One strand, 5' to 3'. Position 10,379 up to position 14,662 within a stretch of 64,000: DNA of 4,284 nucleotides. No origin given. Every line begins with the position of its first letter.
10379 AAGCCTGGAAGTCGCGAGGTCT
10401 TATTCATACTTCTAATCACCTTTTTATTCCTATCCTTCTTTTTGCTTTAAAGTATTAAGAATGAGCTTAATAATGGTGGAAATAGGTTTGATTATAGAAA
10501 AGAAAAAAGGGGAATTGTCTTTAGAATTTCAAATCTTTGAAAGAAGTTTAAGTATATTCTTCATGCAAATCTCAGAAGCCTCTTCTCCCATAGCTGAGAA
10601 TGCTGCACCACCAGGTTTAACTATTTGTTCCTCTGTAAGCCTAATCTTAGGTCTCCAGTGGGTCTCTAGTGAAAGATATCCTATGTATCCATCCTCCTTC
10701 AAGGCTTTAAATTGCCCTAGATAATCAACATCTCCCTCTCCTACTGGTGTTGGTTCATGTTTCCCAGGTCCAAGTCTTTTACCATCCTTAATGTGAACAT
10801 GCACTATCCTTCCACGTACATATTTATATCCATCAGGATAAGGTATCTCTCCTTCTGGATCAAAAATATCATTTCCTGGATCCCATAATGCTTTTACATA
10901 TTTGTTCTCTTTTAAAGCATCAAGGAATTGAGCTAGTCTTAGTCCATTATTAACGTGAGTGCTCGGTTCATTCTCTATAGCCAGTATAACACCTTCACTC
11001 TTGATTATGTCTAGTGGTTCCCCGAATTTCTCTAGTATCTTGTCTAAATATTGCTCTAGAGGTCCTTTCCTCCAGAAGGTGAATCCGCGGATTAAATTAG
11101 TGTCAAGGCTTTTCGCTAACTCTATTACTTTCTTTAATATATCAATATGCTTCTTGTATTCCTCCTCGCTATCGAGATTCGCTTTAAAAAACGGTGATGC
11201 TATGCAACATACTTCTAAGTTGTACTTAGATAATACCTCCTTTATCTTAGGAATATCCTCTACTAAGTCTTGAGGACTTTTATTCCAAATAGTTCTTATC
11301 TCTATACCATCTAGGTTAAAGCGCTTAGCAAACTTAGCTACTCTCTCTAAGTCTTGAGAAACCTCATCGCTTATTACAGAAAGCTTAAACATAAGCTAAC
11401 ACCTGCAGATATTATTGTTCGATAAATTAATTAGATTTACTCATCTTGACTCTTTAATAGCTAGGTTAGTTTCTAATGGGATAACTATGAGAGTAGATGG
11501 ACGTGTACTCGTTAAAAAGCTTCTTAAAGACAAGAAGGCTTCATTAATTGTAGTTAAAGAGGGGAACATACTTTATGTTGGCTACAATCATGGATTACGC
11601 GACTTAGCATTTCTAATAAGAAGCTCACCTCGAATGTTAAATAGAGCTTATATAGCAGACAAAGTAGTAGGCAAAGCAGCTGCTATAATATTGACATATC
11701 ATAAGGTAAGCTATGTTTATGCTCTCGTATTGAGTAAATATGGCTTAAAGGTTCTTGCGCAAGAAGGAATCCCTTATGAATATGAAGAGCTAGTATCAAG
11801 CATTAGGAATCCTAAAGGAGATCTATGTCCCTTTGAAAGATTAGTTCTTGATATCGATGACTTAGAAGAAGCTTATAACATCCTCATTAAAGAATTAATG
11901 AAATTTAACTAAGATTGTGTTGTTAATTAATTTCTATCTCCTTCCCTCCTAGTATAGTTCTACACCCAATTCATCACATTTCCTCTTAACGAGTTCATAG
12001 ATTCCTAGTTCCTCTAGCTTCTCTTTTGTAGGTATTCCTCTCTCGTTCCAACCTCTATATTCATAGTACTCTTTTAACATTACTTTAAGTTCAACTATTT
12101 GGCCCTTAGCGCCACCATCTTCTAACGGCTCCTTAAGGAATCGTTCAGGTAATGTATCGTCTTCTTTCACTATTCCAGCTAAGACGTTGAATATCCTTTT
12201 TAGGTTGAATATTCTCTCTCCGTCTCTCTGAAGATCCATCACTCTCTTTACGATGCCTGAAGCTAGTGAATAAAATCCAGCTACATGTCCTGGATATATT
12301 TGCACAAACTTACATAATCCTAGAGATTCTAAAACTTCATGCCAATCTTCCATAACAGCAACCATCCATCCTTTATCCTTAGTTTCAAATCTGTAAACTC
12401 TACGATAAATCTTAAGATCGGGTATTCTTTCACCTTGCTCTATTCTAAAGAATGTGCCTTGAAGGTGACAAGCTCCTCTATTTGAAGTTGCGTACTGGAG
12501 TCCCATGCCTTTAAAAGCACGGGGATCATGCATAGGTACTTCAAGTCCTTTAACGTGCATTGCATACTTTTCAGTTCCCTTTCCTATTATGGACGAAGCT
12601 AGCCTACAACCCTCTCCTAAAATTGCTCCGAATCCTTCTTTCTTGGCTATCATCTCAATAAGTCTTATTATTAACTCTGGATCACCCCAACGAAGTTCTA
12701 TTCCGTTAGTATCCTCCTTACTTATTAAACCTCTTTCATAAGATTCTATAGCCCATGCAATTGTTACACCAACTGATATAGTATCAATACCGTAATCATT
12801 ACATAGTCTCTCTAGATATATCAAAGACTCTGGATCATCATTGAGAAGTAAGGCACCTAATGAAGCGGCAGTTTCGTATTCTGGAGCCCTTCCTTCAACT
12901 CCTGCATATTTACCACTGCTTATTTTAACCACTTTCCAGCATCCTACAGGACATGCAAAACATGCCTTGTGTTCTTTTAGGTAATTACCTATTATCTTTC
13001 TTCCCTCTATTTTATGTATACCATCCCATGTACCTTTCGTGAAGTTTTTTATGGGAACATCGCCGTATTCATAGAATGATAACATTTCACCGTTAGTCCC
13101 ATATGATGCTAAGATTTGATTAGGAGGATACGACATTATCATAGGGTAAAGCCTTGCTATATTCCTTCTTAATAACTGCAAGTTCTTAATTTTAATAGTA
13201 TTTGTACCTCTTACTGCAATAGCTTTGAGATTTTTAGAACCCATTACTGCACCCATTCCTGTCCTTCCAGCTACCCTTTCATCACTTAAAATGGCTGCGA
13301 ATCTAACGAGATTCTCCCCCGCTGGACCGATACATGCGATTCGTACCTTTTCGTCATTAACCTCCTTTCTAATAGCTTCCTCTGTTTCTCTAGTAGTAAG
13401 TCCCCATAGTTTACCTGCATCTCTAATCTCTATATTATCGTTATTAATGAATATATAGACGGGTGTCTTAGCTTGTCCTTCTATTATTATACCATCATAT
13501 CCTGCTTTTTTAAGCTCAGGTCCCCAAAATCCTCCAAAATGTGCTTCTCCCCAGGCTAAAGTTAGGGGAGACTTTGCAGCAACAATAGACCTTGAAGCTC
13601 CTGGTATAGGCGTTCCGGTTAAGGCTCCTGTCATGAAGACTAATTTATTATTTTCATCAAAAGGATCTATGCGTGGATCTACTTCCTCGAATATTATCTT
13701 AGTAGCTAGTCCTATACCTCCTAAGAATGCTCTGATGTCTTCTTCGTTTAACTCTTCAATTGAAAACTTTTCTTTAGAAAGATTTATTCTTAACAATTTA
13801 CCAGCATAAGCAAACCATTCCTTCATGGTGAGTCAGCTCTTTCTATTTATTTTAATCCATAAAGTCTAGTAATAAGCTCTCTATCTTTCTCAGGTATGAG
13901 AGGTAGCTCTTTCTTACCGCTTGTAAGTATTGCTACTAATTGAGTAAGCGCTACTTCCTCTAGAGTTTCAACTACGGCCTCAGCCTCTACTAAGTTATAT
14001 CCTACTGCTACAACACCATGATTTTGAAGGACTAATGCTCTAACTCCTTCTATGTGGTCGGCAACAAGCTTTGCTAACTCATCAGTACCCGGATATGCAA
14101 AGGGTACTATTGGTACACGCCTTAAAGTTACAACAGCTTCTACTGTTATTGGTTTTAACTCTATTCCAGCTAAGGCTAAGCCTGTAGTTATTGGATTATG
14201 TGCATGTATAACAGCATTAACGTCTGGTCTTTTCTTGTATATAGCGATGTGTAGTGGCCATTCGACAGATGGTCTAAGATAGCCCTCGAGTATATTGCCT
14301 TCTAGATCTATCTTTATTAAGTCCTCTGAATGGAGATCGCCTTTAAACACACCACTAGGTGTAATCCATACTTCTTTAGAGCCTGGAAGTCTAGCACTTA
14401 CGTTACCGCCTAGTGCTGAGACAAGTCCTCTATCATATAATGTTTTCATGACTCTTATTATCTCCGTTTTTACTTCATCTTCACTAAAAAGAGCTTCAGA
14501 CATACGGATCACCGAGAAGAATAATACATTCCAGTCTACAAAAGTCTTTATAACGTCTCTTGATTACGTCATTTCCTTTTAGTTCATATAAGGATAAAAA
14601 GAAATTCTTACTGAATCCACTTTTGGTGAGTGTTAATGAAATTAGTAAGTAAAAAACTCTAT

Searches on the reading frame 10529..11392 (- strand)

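Call 83: search_protein_families(library=pfam, proteins=[window:10529-11392:-], max_evalue=0.0001)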
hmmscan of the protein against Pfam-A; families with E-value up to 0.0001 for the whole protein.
window:10529-11392:- (287 aa): 1 family
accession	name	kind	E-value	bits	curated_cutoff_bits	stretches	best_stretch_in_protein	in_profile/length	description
PF01261.30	AP_endonuc_2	-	3.2e-35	122.5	31.1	1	20-255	2-236/249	Xylose isomerase-like TIM barrel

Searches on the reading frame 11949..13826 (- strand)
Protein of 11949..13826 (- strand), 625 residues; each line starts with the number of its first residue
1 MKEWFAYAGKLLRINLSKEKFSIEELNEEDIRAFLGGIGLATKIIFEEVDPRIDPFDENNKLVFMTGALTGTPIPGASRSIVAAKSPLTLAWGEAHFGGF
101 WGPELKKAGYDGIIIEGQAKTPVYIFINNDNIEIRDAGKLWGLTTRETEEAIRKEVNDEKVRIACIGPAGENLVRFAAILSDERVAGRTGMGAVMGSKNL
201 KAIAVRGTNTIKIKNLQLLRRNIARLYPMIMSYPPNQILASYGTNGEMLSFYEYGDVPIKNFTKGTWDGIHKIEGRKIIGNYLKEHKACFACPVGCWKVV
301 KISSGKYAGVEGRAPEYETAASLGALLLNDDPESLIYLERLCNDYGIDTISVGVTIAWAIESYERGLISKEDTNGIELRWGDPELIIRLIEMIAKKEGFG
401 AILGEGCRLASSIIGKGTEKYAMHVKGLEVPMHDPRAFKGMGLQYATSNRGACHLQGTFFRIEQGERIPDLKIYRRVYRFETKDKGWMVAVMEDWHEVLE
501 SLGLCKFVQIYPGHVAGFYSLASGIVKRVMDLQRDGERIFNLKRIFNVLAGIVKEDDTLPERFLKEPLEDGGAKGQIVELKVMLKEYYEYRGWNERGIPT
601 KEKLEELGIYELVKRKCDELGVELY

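Call 68: search_protein_families(library=pfam, proteins=[window:11949-13826:-], max_evalue=0.00001)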
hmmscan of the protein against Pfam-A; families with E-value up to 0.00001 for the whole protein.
window:11949-13826:- (625 aa): 2 families
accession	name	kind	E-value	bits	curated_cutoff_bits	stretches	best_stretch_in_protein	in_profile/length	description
PF01314.23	AFOR_C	-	1.1e-137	459.7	27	1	227-609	7-385/385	Aldehyde ferredoxin oxidoreductase, domains 2 & 3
PF02730.20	AFOR_N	-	1.5e-82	276.7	29.8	1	9-208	1-199/199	Aldehyde ferredoxin oxidoreductase, N-terminal domain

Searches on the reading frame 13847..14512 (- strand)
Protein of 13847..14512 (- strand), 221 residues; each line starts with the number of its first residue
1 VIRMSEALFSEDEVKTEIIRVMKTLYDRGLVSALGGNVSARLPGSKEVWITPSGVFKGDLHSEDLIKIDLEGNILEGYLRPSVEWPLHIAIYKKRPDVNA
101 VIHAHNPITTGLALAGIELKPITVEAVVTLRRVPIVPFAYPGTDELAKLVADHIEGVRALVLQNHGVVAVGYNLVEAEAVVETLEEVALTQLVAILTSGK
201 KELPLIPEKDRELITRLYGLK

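Call 68: search_protein_families(library=pfam, proteins=[window:13847-14512:-], max_evalue=0.00001)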
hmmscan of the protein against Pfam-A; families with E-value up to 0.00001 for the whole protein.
window:13847-14512:- (221 aa): 1 family
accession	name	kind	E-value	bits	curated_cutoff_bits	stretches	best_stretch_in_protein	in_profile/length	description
PF00596.27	Aldolase_II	-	2.6e-51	174.5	22.2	1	17-192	2-183/183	Class II Aldolase and Adducin N-terminal domain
